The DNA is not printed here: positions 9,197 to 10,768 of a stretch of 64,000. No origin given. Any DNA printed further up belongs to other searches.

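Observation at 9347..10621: Stand-alone MuF (phage head protein) domain fused to a GH19-type peptidoglycan hydrolase: a polymorphic-toxin-like effector without a phage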

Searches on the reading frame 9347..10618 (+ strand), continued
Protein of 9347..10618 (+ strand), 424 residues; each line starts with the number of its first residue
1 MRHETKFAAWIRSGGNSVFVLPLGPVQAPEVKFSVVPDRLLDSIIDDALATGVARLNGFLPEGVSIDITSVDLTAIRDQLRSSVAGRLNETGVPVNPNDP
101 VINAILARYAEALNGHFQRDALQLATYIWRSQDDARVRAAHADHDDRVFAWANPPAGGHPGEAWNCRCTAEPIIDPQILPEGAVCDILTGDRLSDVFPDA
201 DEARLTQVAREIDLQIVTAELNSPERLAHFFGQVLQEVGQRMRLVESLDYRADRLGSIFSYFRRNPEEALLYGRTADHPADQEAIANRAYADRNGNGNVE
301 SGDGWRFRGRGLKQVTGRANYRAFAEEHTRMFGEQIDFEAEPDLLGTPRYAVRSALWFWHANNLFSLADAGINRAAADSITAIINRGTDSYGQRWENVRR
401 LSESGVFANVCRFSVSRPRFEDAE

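Call 69: search_protein_families(library=pfam, proteins=[L002:8542-9801:-, L055:4-855:-, L059:14001-15311:-, L059:15311-17623:-, L059:12502-13779:-, L017:7580-9178:+, L017:9185-9454:+, L019:2435-4267:+, L019:4281-6536:+, L015:9121-9825:+], max_evalue=0.001)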
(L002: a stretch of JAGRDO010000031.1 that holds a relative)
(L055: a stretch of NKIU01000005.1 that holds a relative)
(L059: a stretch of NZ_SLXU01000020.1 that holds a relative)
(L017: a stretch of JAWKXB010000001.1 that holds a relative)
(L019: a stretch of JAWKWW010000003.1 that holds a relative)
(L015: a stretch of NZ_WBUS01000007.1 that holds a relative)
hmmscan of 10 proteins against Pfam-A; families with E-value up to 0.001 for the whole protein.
L002:8542-9801:- (420 aa): 3 families
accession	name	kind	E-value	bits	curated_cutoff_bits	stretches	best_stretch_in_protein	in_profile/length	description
PF22022.2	Phage_int_M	-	8.9e-31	106.4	27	1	123-217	1-95/96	Phage integrase central domain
PF13356.12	Arm-DNA-bind_3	-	1.8e-18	66.9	27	1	35-116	1-82/83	Arm DNA-binding domain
PF00589.27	Phage_integrase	-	1.8e-16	60.8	27.1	1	234-393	5-169/172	Phage integrase family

L055:4-855:- (284 aa): 2 families
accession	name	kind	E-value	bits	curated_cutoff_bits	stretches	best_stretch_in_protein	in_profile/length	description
PF13356.12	Arm-DNA-bind_3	-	1.5e-17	63.9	27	1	16-102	1-81/83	Arm DNA-binding domain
PF22022.2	Phage_int_M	-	1.2e-06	29.1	27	1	112-166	3-58/96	Phage integrase central domain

L059:14001-15311:- (437 aa): 3 families
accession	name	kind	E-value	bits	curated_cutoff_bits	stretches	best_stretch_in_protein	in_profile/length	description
PF01343.23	Peptidase_S49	-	1.5e-28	100.1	24.9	1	153-291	3-140/154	Peptidase family S49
PF25145.1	NfeD1b_N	-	8.6e-09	35.7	40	1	125-200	30-103/189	NfeD1b, N-terminal domain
PF00574.28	CLP_protease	-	7.5e-05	23.1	20.2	0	98-186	18-107/182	Clp protease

L059:15311-17623:- (771 aa): 1 family
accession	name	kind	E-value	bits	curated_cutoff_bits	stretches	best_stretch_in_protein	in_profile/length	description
PF05136.18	Phage_portal_2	-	4.3e-98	329.2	32.9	1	312-621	23-354/354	Phage portal protein, lambda family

L059:12502-13779:- (426 aa): 1 family
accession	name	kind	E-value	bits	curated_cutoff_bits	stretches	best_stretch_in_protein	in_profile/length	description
PF03864.22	Phage_cap_E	-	3.5e-105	352.1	22.9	1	99-422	1-327/329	Phage major capsid protein E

L017:7580-9178:+ (533 aa): 1 family
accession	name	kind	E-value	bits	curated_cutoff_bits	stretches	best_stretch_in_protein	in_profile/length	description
PF04233.19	Phage_Mu_F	-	1.8e-10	41.9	29.6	1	127-181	56-111/112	Phage Mu protein F like protein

L017:9185-9454:+ (90 aa): 0 families

L019:2435-4267:+ (611 aa): 0 families

L019:4281-6536:+ (752 aa): 2 families
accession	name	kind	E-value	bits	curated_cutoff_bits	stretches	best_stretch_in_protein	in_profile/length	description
PF06776.18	IalB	-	2.6e-05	24.8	22.1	1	105-176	55-128/131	Invasion associated locus B (IalB) protein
PF06674.16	DUF1176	-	9.4e-05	22.6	34.8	1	104-176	57-124/322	Protein of unknown function (DUF1176)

L015:9121-9825:+ (235 aa): 2 families
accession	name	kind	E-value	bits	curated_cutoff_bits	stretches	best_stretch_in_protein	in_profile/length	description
PF13610.12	DDE_Tnp_IS240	-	5.6e-39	133.9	27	1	79-206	2-136/139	DDE domain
PF00665.32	rve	-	2.3e-05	25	32.6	1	76-149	3-82/102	Integrase core domain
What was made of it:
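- On tRNA-associated integrative islet without recombinase (CIME-like): There is only circumstantial evidence: a complete P4-type integrase abuts the cassette in L002 (call 69).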

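Call 75: find_related_loci(query=window:9347-10618:+, collection=viral_contigs, flank=10000)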
Query window:9347-10618:+ (424 aa) in viral_contigs; peptide patterns used: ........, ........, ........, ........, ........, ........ (x = any residue, [..] = any of these).
42 stretches matched a pattern; 33 encode a relative of the query (tblastn E <= 1e-3); 33 distinct loci.
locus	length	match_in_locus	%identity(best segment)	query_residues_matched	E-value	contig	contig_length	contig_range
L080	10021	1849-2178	41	100-217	1e-22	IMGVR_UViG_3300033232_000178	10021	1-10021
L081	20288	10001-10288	49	105-202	2e-21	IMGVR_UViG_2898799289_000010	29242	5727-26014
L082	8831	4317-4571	51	105-191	2e-21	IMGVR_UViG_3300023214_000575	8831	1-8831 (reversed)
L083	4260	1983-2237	51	105-191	2e-21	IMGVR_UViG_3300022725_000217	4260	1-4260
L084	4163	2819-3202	40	56-173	2e-21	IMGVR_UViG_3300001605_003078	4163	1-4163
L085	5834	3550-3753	59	105-173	4e-21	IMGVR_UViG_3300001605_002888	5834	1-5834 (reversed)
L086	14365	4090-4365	47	100-198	4e-21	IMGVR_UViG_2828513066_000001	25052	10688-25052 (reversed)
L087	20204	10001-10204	59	105-173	4e-21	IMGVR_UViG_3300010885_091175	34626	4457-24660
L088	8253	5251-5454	59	105-173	5e-21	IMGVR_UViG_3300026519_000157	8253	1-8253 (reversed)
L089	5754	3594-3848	49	105-191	7e-21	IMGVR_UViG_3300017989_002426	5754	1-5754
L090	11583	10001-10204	58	105-173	2e-20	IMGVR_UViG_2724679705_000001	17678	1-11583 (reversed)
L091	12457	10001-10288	49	105-202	9e-21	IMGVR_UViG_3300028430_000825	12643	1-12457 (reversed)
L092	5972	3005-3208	57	106-173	9e-21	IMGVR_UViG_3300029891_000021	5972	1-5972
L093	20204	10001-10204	58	105-173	1e-20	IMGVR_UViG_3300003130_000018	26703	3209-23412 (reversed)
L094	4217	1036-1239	59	105-173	9e-21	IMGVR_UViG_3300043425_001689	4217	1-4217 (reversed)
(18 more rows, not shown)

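Call 76: fold_search(model_id=the predicted structure, library=viral)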
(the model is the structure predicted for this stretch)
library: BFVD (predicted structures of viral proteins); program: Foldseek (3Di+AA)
matches with E <= 10: 175; with E <= 0.001: 11
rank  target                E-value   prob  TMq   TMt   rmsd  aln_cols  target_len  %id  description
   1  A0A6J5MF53            1.0e-07  1.00  0.34  0.36  17.0       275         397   31  Peptidase M15A, C-terminal [uncultured Caudovirales phage]
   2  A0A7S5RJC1            1.1e-07  1.00  0.40  0.52   5.1       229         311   30  (no name in the UniProt tables at hand)
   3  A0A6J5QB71            3.0e-06  1.00  0.34  0.64   5.6       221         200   28  COG3179 Predicted chitinase [uncultured Caudovirales phage]
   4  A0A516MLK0            4.5e-06  1.00  0.33  0.61   6.8       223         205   26  (no name in the UniProt tables at hand)
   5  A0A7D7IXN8            6.0e-06  1.00  0.36  0.22   5.5       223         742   27  (no name in the UniProt tables at hand)
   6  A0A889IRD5            1.9e-05  1.00  0.34  0.59   6.6       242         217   22  (no name in the UniProt tables at hand)
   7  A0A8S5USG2            3.0e-05  1.00  0.34  0.49   9.6       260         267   23  Putative chitinase [Myoviridae sp. ctijX18]
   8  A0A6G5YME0            6.2e-05  1.00  0.35  0.43   8.9       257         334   22  (no name in the UniProt tables at hand)
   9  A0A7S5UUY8            3.3e-04  1.00  0.33  0.52   5.8       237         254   22  (no name in the UniProt tables at hand)
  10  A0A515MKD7            3.6e-04  1.00  0.31  0.40   7.0       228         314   23  Lysin A, glycosyl hydrolase domain [Rhodococcus phage Whack]
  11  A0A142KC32            8.2e-04  1.00  0.33  0.48   5.9       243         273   23  Lysin A [Gordonia phage BetterKatz]
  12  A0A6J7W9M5            1.2e-03  1.00  0.35  0.57   8.1       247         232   21  COG3179 Predicted chitinase [uncultured Caudovirales phage]
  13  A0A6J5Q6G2            1.3e-03  1.00  0.32  0.49   4.8       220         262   24  Glycoside hydrolase, family 19, catalytic [uncultured Caudovirales phage]
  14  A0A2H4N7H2            1.8e-03  1.00  0.34  0.27  20.8       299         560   22  (no name in the UniProt tables at hand)
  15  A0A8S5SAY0            2.2e-03  0.99  0.19  0.22  13.5       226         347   20  Minor capsid component [Myoviridae sp. ctVKV3]
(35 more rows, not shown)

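Call 86: search_protein_families(library=pfam, proteins=[L007:2590-2982:+, L007:3010-3684:+, L007:4006-4536:+, L007:4487-4822:+, L007:4752-6089:+, L007:6098-6595:+, L007:6817-8544:+, L007:8763-9455:+, L007:3003-3752:-], max_evalue=0.001)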
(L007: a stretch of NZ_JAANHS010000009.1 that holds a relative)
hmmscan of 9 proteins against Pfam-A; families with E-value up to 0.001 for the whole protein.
L007:2590-2982:+ (131 aa): 2 families
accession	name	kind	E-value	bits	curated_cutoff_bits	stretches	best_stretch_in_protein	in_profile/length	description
PF01844.29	HNH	-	6.9e-09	36.2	21.4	1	43-88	3-47/47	HNH endonuclease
PF14279.12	HNH_5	-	1.1e-05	25.7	27.5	1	43-89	3-47/56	HNH endonuclease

L007:3010-3684:+ (225 aa): 0 families

L007:4006-4536:+ (177 aa): 0 families

L007:4487-4822:+ (112 aa): 1 family
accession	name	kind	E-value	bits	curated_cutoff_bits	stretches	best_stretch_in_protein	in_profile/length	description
PF05876.18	GpA_ATPase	-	0.0002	21.5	25.6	1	70-96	1-27/247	Phage terminase large subunit gpA, ATPase domain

L007:4752-6089:+ (446 aa): 0 families

L007:6098-6595:+ (166 aa): 0 families

L007:6817-8544:+ (576 aa): 0 families

L007:8763-9455:+ (231 aa): 0 families

L007:3003-3752:- (250 aa): 1 family
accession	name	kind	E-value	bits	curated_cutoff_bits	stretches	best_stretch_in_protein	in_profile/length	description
PF11994.14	DUF3489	-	3.1e-28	98.1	29.5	1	185-248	4-67/68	Protein of unknown function (DUF3489)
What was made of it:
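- In L007 an HNH gene and a truncated, sub-threshold GpA-terminase fragment lie just downstream of the cassette (call 86).
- Tried and rejected: L007 'prophage in tandem': only an HNH gene and a truncated, sub-threshold GpA fragment are present (call 86), so it was downgraded to a remnant.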
